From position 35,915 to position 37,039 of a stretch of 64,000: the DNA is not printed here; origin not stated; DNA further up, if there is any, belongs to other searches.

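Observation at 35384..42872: Type IV-A-architecture CRISPR-Cas (cas6-csf1-csf2-csf3 plus divergent CasDinG) with its own I-E-type cas1-cas2 fused into the operon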

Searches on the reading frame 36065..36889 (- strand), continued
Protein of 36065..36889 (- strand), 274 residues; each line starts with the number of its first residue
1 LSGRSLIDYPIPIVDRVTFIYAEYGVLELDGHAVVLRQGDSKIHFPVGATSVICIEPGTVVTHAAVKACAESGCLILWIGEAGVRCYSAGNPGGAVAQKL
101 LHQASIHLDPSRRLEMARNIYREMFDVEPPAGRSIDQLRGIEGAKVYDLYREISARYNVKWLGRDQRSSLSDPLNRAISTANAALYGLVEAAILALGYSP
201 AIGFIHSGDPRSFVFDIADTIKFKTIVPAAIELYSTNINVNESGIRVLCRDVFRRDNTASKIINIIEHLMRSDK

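Call 48: find_encoding_contigs(protein=P0020, flank=9000, max_places=2)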
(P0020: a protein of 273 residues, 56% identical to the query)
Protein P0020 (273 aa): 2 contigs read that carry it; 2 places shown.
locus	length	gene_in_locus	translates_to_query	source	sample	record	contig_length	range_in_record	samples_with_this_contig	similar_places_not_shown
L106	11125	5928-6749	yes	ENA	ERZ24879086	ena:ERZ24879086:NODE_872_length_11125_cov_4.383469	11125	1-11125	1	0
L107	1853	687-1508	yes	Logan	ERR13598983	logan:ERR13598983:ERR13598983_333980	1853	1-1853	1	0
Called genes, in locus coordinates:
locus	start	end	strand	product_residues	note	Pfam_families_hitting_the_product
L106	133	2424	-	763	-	PF04851:ResIII (faint), PF00270:DEAD (faint), PF13307:Helicase_C_2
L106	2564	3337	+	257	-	PF28248:Cas6_csf5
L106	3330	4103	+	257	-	PF27781:Csf1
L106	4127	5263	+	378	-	-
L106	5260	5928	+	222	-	PF27782:Csf3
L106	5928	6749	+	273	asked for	PF01867:Cas_Cas1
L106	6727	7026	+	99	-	PF09707:Cas_Cas2CT1978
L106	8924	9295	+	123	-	-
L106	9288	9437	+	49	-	-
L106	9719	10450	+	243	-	-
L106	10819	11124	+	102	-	?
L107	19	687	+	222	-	PF27782:Csf3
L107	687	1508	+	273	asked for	PF01867:Cas_Cas1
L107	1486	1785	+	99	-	PF09707:Cas_Cas2CT1978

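Call 58: find_encoding_contigs(protein=P0025, flank=8000, max_places=1)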
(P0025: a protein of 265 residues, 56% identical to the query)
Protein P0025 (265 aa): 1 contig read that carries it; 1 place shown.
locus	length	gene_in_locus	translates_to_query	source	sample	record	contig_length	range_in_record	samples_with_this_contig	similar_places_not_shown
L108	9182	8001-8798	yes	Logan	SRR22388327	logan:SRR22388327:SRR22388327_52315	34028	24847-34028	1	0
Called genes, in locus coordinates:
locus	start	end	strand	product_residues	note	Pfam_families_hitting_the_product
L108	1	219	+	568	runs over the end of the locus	PF18974:DUF5710, PF13742:tRNA_anti_2, PF02601:Exonuc_VII_L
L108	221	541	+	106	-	-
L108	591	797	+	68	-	-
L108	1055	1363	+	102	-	-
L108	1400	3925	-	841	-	PF00270:DEAD, PF04851:ResIII (faint), PF13307:Helicase_C_2 (weak)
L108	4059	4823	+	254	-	PF28248:Cas6_csf5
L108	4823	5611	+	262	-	PF27781:Csf1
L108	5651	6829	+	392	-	-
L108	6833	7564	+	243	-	PF27782:Csf3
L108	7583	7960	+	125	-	-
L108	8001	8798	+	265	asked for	PF01867:Cas_Cas1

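Call 59: find_encoding_contigs(protein=P0012, flank=8000, max_places=1)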
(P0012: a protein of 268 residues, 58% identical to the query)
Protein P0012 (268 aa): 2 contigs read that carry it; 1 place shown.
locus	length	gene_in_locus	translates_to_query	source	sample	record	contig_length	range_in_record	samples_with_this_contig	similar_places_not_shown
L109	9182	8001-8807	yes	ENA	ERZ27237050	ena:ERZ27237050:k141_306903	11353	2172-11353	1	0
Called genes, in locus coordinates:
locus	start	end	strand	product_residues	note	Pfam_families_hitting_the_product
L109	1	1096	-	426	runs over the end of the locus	PF13657:Couple_hipA, PF07804:HipA_C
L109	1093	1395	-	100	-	PF13560:HTH_31 (weak)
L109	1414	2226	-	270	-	PF02661:Fic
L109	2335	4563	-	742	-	PF00270:DEAD (faint), PF13307:Helicase_C_2 (weak)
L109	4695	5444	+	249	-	PF28248:Cas6_csf5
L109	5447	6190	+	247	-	PF27781:Csf1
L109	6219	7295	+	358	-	PF03787:RAMPs (weak)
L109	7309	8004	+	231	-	PF27782:Csf3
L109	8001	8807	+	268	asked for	PF01867:Cas_Cas1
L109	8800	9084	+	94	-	PF09707:Cas_Cas2CT1978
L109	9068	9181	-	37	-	?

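Call 60: find_encoding_contigs(protein=P0070, flank=8000, max_places=1)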
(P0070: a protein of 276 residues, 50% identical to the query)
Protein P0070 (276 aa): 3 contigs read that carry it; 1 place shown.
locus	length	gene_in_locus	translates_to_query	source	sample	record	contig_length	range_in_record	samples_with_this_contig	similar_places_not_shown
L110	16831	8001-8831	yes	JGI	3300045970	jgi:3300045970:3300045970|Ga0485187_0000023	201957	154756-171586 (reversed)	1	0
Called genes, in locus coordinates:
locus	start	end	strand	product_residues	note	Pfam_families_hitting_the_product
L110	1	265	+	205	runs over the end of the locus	PF01066:CDP-OH_P_transf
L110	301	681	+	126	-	-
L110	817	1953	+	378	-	-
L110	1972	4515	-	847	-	PF00270:DEAD (faint), PF13307:Helicase_C_2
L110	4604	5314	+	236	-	PF28248:Cas6_csf5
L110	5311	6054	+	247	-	PF27781:Csf1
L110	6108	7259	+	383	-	-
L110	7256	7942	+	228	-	PF27782:Csf3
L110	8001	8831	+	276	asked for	PF01867:Cas_Cas1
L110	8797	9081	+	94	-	PF09707:Cas_Cas2CT1978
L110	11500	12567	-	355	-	PF06666:DUF1173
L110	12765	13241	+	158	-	-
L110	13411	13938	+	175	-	-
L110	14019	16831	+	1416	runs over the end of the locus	PF20148:DUF6531, PF05593:RHS_repeat (weak), PF25023:TEN_YD-shell, PF05593:RHS_repeat, PF25023:TEN_YD-shell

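Call 61: find_encoding_contigs(protein=P0035, flank=8000, max_places=1)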
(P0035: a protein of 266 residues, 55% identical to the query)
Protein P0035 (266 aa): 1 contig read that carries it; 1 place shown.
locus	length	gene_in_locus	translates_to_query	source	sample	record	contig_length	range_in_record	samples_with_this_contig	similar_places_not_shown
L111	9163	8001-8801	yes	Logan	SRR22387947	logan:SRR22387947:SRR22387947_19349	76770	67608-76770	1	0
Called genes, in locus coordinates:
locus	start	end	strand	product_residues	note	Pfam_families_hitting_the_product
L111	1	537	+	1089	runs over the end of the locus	PF01590:GAF, PF00990:GGDEF, PF00563:EAL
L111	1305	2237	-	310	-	-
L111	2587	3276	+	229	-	PF27782:Csf3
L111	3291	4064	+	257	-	-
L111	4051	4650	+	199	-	PF08798:CRISPR_assoc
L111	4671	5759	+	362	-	PF03787:RAMPs (weak)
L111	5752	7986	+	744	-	PF00270:DEAD (faint), PF13307:Helicase_C_2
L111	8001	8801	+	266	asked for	PF01867:Cas_Cas1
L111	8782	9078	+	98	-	PF09707:Cas_Cas2CT1978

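Call 62: search_dna_similar(query=window:36065-36889:-, collection=plasmids, mode=protein, max_evalue=1e-30, max_rows=30)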
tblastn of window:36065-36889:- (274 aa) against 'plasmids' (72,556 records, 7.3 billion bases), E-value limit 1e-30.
Records with a match: 174; places in all: 182; records where one place covers at least 80% of the query: 160.
Best place of each record, by identity: <60% 174.
By first word of the organism name: Streptomyces 88; Thermus 21; Acetobacter 9; Roseomonas 5; Escherichia 4; Kitasatospora 4; Variovorax 4; Deinococcus 3; Bifidobacterium 3; Photobacterium 2; and 24 more.
By predicted mobility (MOB-suite, as given by PLSDB): non-mobilizable 126; mobilizable 39; conjugative 9.
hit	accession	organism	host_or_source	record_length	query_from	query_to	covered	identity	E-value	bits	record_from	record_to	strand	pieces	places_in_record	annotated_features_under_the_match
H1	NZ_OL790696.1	Escherichia coli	-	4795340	10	270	95%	47.2%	1e-73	251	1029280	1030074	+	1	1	none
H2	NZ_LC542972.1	Escherichia coli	Homo sapiens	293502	10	270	95%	47.2%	2e-73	251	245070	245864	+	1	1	cas1e: type I-E CRISPR-associated endonuclease Cas1e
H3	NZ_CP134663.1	Escherichia coli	Larus michahellis,bacteria,cloaca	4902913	10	270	95%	47.2%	1e-72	248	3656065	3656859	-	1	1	none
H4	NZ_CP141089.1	Escherichia coli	Homo sapiens,Infected Human Urine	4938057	10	270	95%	46.8%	6e-72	246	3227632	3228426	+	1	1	none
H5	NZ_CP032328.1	Azospirillum argentinense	soil sample,Agricultural field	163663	13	273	95%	46.8%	3e-70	241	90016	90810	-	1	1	cas1e: type I-E CRISPR-associated endonuclease Cas1e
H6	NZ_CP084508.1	Edwardsiella tarda ATCC 15947 = NBRC 105688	Homo sapiens,Whole organism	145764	10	270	95%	46.5%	2e-59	255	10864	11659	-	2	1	none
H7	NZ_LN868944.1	Salmonella enterica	Homo sapiens,feces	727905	10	270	95%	46.4%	6e-74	252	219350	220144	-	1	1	cas1e: type I-E CRISPR-associated endonuclease Cas1e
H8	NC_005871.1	Photobacterium profundum SS9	-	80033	10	272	96%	45.9%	2e-72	247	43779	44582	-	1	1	cas1e: type I-E CRISPR-associated endonuclease Cas1e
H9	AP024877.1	Vibrio halioticoli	-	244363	10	272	96%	45.5%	5e-70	241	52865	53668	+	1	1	record has no annotation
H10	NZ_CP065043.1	Photobacterium damselae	Seriola lalandi,cell culture,caudal ...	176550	10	270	95%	45.9%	1e-70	243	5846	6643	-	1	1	cas1e: type I-E CRISPR-associated endonuclease Cas1e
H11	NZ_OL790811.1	Proteus mirabilis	-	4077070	10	270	95%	45.5%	1e-68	236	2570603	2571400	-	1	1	none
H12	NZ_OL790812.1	Proteus mirabilis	-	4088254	10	270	95%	45.5%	1e-68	236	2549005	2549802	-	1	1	none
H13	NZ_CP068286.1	Ralstonia syzygii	Musa balbisiana cultivar Kepok,banana ...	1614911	10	270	95%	44.9%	9e-72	246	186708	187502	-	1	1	record has no annotation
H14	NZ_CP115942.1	Ralstonia syzygii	Musa sp.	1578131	10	270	95%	44.9%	1e-71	245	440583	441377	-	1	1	none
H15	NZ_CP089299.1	Methylobacterium currus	Solanum lycopersicum,single cell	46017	15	270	93%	45.7%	1e-63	222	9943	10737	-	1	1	cas1e: type I-E CRISPR-associated endonuclease Cas1e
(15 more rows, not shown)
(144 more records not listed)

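Call 70: search_solved_structures(query=window:36065-36889:-, max_evalue=1e-10)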
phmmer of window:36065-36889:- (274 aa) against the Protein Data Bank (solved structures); distinct sequences matched with E-value up to 1e-10: 13.
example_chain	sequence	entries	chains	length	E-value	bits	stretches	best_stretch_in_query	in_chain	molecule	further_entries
5dlj_D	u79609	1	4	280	6.5e-76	258.6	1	10-271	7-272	CRISPR-associated endonuclease Cas1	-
5ds4_A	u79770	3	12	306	8.3e-76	258.2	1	10-271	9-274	CRISPR-associated endonuclease Cas1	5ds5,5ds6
3nkd_A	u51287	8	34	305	8.5e-76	258.2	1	10-271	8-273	CRISPR-associated protein Cas1 | CRISPR-associated endonuclease Cas1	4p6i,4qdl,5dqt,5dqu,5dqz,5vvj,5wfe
5vvk_A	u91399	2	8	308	8.6e-76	258.2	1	10-271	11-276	CRISPR-associated endonuclease Cas1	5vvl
6kdv_B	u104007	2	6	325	2e-48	168.5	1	4-260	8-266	CRISPR-associated endonuclease Cas1 2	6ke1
8fyc_B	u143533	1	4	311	1.8e-47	165.3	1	12-253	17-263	Cas1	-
8fy9_B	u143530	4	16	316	1.9e-47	165.3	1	12-253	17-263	Cas1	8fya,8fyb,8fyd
3nke_A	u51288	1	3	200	1.4e-46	162.4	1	93-271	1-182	protein ygbT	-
8hi1_A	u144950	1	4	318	3.3e-45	157.9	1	10-270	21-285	CRISPR-associated endonuclease Cas1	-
8k23_D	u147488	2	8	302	1.7e-14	57.2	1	125-270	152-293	Cas1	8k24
8k25_D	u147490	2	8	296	2e-14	57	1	125-269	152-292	Cas1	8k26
4w8k_A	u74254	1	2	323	2.2e-14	56.9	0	125-270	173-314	Cas1 protein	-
8k21_D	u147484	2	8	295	2.3e-14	56.8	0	125-269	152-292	Cas1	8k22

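Call 91: search_solved_structures(query=window:36065-36889:-, max_evalue=1e-70, show_alignments=1)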
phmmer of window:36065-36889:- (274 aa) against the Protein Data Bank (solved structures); distinct sequences matched with E-value up to 1e-70: 4.
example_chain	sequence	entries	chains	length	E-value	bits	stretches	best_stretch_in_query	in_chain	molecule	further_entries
5dlj_D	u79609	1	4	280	6.5e-76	258.6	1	10-271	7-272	CRISPR-associated endonuclease Cas1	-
5ds4_A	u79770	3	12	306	8.3e-76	258.2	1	10-271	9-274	CRISPR-associated endonuclease Cas1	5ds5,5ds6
3nkd_A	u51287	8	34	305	8.5e-76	258.2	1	10-271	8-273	CRISPR-associated protein Cas1 | CRISPR-associated endonuclease Cas1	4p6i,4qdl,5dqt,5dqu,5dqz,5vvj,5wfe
5vvk_A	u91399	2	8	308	8.6e-76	258.2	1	10-271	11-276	CRISPR-associated endonuclease Cas1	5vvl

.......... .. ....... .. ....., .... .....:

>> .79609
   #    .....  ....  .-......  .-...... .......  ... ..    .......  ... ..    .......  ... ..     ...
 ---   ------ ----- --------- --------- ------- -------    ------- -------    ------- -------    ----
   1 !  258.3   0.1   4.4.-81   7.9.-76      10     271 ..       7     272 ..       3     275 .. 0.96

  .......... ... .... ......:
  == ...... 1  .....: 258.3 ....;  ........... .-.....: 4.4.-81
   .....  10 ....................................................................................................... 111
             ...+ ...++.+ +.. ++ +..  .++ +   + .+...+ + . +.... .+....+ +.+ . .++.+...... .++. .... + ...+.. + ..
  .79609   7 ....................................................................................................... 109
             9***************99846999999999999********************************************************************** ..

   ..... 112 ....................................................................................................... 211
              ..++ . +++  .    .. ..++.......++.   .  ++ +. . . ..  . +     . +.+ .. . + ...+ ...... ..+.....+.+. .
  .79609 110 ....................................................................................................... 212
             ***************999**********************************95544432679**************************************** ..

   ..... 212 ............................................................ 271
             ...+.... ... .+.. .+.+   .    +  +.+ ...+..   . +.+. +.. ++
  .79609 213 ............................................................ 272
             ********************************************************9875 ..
